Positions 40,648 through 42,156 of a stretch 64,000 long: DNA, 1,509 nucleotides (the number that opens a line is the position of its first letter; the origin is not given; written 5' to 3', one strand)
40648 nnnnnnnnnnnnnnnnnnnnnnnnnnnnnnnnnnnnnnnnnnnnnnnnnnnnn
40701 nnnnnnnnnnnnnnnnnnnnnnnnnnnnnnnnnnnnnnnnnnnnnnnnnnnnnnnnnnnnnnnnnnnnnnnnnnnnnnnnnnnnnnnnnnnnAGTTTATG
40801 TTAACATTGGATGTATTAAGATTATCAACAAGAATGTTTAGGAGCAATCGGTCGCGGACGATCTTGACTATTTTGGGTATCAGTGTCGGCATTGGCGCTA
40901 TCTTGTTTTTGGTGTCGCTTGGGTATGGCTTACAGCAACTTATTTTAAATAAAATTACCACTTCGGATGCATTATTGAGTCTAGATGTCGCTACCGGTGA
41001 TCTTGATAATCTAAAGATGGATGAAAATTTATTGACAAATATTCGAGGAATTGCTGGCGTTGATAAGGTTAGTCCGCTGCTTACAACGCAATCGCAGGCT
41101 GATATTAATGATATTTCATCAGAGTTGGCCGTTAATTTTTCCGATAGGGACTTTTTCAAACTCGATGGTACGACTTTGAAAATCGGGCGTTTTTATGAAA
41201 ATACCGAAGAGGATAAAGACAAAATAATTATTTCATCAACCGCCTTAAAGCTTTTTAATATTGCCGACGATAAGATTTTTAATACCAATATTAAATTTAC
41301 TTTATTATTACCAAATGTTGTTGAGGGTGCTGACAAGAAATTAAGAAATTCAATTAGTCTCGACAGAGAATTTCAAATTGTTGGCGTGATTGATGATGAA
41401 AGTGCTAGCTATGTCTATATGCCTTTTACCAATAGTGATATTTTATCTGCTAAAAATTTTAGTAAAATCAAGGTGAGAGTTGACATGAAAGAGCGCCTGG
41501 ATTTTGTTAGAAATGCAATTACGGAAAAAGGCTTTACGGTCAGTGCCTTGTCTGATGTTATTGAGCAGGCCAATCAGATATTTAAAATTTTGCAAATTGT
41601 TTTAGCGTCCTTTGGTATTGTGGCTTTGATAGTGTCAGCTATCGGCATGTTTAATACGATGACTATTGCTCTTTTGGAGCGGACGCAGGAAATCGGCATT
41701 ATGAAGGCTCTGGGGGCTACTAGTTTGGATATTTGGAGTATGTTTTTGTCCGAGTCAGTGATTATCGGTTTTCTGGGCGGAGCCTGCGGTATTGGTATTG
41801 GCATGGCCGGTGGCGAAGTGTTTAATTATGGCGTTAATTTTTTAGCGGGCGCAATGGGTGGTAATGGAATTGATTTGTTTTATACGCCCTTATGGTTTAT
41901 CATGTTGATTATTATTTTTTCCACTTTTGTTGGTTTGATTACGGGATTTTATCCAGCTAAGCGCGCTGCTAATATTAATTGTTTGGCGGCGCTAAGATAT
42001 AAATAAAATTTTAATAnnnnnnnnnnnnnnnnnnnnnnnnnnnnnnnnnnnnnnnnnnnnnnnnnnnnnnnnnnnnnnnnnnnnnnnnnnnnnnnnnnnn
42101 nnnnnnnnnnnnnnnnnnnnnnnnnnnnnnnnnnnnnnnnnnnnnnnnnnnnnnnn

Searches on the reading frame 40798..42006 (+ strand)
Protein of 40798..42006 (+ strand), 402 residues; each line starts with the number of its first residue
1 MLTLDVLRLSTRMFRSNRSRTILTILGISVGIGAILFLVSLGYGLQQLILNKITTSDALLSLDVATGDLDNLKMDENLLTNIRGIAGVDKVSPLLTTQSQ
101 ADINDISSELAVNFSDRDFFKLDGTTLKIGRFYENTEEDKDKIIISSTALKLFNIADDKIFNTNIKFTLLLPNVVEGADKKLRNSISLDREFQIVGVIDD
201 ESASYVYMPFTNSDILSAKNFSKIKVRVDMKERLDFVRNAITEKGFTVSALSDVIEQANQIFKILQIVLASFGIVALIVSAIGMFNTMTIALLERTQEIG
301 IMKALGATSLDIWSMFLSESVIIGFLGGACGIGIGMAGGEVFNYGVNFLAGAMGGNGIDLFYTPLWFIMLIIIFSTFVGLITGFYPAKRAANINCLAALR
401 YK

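Call 83: search_protein_families(library=pfam, proteins=[window:40798-42006:+], max_evalue=0.001)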
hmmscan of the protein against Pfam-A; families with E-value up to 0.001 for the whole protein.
window:40798-42006:+ (402 aa): 2 families
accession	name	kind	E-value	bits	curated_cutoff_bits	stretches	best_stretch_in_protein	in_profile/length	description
PF12704.14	MacB_PCD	-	3e-21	77.1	27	1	21-243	1-206/207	MacB-like periplasmic core domain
PF02687.27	FtsX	-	2.1e-20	73.4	25.5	1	271-394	2-119/120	FtsX-like permease C-terminal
